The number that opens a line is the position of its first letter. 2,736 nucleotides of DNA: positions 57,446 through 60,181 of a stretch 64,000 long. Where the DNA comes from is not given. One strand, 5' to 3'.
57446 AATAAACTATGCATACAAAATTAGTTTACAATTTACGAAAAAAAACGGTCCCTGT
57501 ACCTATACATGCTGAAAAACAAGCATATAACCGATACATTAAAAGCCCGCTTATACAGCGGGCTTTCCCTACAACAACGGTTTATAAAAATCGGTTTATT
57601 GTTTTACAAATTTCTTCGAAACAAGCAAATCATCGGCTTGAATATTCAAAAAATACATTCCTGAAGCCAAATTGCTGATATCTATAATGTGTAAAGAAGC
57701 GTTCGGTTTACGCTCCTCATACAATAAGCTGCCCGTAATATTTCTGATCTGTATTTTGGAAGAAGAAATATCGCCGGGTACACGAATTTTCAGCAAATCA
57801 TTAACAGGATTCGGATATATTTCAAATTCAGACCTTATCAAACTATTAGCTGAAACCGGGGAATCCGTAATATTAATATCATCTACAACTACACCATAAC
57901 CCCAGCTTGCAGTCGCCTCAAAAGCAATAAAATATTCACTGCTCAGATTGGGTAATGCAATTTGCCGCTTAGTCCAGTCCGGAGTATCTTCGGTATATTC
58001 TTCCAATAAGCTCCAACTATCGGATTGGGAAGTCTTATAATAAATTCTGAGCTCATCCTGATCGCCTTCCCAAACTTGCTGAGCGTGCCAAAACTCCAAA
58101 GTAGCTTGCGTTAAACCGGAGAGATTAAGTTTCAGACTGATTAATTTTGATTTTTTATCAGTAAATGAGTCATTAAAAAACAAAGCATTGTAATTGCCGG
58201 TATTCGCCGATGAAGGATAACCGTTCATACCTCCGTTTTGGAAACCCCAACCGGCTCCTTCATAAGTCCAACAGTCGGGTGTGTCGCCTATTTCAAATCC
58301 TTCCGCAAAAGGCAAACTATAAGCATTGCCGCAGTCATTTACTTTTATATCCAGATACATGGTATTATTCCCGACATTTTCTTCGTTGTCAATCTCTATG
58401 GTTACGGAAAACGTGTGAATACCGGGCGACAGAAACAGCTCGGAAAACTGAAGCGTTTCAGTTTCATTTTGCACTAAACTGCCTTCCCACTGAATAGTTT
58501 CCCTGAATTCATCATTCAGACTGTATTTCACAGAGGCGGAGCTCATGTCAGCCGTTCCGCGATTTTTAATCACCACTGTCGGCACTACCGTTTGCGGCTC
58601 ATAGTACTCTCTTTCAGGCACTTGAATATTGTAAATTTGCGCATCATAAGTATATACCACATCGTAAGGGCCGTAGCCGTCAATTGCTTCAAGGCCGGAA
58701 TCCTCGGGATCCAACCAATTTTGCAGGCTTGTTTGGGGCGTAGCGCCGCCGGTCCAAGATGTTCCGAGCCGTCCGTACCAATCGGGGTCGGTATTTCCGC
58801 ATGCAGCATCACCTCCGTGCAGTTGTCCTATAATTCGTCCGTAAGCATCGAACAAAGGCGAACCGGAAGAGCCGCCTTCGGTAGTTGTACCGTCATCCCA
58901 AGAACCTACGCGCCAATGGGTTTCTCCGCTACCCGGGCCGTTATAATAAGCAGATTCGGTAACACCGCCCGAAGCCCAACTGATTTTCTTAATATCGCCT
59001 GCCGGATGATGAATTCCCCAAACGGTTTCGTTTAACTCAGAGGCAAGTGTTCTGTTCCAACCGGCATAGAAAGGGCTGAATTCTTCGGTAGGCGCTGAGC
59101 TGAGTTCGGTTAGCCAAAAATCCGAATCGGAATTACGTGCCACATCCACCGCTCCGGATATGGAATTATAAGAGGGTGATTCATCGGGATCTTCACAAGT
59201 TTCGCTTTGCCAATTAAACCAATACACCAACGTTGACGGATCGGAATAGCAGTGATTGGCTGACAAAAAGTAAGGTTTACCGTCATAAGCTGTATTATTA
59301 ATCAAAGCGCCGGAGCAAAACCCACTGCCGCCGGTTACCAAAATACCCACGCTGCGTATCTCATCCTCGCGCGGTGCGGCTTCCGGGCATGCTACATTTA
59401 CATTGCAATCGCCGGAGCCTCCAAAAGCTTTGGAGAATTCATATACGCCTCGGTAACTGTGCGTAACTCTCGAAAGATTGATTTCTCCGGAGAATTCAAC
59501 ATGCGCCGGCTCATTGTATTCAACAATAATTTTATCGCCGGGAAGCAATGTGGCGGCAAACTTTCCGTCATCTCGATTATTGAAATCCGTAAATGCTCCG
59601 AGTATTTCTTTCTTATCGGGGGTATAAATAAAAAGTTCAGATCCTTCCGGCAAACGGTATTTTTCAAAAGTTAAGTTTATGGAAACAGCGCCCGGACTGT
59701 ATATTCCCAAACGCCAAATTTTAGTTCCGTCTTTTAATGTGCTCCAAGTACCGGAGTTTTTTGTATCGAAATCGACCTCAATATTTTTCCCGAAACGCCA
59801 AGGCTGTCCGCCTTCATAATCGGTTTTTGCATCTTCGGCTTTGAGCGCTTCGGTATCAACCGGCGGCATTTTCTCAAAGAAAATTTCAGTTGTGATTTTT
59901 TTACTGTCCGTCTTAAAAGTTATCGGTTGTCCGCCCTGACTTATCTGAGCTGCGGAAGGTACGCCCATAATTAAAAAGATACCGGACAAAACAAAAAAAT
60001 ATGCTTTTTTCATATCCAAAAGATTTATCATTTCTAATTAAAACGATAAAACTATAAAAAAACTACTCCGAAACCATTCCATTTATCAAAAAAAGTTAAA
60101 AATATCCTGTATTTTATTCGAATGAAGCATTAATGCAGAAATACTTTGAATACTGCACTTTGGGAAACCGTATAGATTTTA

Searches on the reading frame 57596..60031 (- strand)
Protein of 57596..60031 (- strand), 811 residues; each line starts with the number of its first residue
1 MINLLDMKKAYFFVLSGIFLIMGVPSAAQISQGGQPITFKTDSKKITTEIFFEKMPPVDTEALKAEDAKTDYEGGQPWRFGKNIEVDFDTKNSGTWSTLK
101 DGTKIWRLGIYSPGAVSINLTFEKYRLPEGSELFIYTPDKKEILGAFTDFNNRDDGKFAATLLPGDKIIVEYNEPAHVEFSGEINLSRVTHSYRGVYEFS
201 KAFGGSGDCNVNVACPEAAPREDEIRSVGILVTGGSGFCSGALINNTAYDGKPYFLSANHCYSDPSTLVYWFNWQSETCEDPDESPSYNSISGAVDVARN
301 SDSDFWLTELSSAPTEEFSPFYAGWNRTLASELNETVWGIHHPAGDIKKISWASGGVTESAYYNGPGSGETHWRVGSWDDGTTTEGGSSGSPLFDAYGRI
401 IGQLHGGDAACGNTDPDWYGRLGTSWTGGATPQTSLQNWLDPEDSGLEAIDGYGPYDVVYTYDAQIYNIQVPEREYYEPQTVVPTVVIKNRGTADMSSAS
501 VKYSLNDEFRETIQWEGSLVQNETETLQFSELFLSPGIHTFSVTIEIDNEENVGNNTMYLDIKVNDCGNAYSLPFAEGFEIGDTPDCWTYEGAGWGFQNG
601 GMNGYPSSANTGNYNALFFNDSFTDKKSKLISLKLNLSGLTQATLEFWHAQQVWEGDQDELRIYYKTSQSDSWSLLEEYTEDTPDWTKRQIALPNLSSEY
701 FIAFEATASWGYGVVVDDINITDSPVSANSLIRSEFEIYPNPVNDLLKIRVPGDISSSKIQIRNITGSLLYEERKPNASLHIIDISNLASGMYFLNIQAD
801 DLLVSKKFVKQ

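Call 17: search_protein_families(library=pfam, proteins=[window:57596-60031:-], max_evalue=0.00001)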
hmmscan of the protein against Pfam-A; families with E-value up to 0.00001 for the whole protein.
window:57596-60031:- (811 aa): 3 families
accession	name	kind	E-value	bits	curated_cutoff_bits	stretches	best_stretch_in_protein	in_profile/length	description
PF18962.6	Por_Secre_tail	-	1.5e-14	54.4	27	1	738-809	1-74/75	Secretion system C-terminal sorting domain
PF13365.12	Trypsin_2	-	1.3e-07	32.9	27.6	1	239-402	1-143/144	Trypsin-like peptidase domain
PF00629.30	MAM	-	1.3e-07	32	26.4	1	592-724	18-155/158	MAM domain, meprin/A5/mu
